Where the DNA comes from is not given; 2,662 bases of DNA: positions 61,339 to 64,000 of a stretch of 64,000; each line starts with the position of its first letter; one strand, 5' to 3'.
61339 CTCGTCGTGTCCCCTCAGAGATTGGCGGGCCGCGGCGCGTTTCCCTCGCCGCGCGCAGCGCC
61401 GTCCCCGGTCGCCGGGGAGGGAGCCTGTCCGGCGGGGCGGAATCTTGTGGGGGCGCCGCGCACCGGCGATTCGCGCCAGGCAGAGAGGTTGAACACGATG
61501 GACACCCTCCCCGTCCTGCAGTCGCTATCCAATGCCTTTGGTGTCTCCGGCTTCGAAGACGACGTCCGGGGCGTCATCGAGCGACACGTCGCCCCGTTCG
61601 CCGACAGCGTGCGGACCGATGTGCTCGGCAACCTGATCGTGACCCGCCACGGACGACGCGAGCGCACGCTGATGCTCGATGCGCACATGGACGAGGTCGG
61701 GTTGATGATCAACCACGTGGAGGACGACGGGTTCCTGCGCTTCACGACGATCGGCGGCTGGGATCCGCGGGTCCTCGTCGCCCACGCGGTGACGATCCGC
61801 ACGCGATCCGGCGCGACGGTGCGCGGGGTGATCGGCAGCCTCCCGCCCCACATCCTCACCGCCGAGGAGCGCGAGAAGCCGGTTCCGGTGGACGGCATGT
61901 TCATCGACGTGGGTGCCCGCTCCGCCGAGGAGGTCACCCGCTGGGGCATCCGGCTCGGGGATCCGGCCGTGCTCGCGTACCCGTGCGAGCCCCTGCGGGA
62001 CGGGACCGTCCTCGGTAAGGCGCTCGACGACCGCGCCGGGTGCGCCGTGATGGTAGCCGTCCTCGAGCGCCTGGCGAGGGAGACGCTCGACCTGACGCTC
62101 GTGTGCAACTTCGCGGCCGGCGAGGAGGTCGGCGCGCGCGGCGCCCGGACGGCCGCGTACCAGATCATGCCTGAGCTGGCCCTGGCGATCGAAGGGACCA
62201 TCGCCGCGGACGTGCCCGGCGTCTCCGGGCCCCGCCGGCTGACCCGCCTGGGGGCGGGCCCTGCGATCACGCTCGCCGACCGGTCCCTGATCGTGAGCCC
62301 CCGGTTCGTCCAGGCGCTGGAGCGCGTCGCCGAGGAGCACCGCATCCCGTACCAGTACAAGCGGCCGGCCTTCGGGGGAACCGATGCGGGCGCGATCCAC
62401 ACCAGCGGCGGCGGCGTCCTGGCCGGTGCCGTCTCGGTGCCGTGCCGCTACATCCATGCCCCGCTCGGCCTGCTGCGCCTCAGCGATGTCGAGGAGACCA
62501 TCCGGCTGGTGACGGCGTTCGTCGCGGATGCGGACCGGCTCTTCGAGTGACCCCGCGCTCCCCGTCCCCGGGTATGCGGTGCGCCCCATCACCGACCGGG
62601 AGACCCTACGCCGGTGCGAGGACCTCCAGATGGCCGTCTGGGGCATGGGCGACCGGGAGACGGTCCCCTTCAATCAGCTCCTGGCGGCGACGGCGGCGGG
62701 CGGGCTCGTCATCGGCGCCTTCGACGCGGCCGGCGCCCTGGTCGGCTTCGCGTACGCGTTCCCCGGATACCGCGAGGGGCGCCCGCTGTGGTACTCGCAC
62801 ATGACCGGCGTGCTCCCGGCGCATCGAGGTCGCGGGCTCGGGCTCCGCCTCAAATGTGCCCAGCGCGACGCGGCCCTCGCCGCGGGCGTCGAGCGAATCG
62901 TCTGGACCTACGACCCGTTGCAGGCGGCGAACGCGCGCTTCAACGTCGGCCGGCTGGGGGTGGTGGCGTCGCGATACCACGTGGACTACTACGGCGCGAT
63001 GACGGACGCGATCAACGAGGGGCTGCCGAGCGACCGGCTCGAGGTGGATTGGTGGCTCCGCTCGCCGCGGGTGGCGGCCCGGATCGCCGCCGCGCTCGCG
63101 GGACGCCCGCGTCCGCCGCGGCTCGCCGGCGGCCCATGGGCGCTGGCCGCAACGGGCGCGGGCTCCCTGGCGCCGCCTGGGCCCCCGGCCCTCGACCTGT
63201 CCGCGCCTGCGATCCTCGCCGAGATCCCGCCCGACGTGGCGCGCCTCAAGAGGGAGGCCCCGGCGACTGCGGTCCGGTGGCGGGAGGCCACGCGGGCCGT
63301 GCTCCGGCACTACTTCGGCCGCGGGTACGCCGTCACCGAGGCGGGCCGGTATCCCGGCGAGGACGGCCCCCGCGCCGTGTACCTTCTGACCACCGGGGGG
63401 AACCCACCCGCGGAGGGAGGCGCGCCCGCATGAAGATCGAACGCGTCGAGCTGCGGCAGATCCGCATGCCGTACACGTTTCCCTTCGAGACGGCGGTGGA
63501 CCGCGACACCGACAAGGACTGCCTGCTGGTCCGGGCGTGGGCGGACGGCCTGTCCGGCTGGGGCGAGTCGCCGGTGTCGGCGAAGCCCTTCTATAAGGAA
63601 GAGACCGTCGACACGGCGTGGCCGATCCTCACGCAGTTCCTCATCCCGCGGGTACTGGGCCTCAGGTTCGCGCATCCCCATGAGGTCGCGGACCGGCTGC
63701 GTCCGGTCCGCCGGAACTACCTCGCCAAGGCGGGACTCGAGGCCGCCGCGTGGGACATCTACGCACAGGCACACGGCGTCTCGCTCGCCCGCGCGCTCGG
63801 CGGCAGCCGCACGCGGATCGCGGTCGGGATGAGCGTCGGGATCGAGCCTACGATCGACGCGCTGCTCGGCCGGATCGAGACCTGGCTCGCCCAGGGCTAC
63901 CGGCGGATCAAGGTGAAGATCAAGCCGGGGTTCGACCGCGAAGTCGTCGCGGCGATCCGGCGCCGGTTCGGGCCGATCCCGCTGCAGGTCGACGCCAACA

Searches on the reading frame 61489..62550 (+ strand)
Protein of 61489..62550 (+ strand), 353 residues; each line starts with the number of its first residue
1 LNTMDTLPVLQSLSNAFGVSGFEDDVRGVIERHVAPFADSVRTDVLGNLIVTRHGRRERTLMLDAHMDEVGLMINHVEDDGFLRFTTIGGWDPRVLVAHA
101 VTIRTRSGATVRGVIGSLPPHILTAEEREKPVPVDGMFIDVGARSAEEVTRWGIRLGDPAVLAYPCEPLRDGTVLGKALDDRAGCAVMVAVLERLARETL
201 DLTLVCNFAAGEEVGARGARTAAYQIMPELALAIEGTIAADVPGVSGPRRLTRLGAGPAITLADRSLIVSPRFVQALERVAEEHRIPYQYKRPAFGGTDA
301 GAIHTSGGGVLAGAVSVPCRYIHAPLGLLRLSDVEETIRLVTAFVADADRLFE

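Call 45: search_protein_families(library=pfam, proteins=[window:61489-62550:+])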
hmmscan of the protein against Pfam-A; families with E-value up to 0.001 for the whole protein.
window:61489-62550:+ (353 aa): 2 families
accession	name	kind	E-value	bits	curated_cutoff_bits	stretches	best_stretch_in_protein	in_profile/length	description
PF05343.19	Peptidase_M42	-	5.3e-98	328.1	23.2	1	47-340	1-292/292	M42 glutamyl aminopeptidase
PF04389.22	Peptidase_M28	-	1.5e-08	35.1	21.3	1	178-312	30-157/193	Peptidase family M28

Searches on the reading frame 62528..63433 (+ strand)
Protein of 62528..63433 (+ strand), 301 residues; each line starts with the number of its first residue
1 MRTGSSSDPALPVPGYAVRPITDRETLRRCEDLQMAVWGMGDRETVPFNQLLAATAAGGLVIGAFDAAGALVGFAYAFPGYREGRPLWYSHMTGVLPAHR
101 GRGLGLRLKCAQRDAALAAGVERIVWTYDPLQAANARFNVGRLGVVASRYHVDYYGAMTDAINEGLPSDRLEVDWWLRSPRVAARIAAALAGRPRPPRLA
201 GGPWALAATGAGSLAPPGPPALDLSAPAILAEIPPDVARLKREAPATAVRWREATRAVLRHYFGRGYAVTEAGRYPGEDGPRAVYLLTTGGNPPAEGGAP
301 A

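Call 45: search_protein_families(library=pfam, proteins=[window:62528-63433:+])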
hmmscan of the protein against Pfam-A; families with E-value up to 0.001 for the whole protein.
window:62528-63433:+ (301 aa): 2 families
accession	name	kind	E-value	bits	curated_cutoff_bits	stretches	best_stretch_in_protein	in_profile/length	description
PF00583.31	Acetyltransf_1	-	3.1e-06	27.9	20.7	1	49-134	25-107/116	Acetyltransferase (GNAT) family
PF13508.13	Acetyltransf_7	-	0.00082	20.1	27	0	67-124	11-65/84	Acetyltransferase (GNAT) domain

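Call 67: find_encoding_contigs(protein=window:62528-63433:+, flank=10000, max_places=1)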
Protein window:62528-63433:+ (301 aa): 17 contigs read that carry it; 1 place shown.
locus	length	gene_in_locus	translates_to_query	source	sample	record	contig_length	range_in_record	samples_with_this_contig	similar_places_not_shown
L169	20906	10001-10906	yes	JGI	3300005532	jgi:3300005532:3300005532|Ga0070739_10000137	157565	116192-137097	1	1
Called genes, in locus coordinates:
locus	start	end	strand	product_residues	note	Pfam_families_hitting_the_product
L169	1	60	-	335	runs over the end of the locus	PF13473:Cupredoxin_1 (faint), PF00127:Copper-bind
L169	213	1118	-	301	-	PF00296:Bac_luciferase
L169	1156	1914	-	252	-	PF01996:F420_ligase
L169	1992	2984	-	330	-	PF00296:Bac_luciferase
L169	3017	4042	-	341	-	PF00296:Bac_luciferase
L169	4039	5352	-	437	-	PF00675:Peptidase_M16, PF05193:Peptidase_M16_C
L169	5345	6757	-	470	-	PF00675:Peptidase_M16, PF05193:Peptidase_M16_C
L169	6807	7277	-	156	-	PF00578:AhpC-TSA, PF08534:Redoxin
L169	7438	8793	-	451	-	PF01546:Peptidase_M20, PF07687:M20_dimer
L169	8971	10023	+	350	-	PF05343:Peptidase_M42, PF04389:Peptidase_M28 (weak)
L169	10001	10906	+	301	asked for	PF00583:Acetyltransf_1 (weak)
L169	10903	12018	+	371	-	PF02746:MR_MLE_N, PF26685:DUF8230_C, PF13378:MR_MLE_C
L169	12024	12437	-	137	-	PF01842:ACT (faint)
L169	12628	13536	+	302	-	-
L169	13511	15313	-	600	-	PF02225:PA (weak), PF04389:Peptidase_M28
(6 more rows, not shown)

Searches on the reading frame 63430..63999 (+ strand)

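Call 45: search_protein_families(library=pfam, proteins=[window:63430-63999:+])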
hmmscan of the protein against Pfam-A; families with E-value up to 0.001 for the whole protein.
window:63430-63999:+ (190 aa): 2 families
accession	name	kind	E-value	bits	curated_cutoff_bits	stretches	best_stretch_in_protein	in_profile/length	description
PF02746.21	MR_MLE_N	-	8e-09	36.2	22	1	11-124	9-117/117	Mandelate racemase / muconate lactonizing enzyme, N-terminal domain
PF13378.12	MR_MLE_C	-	2.6e-05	24.5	29.4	1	149-190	6-52/219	Enolase C-terminal domain-like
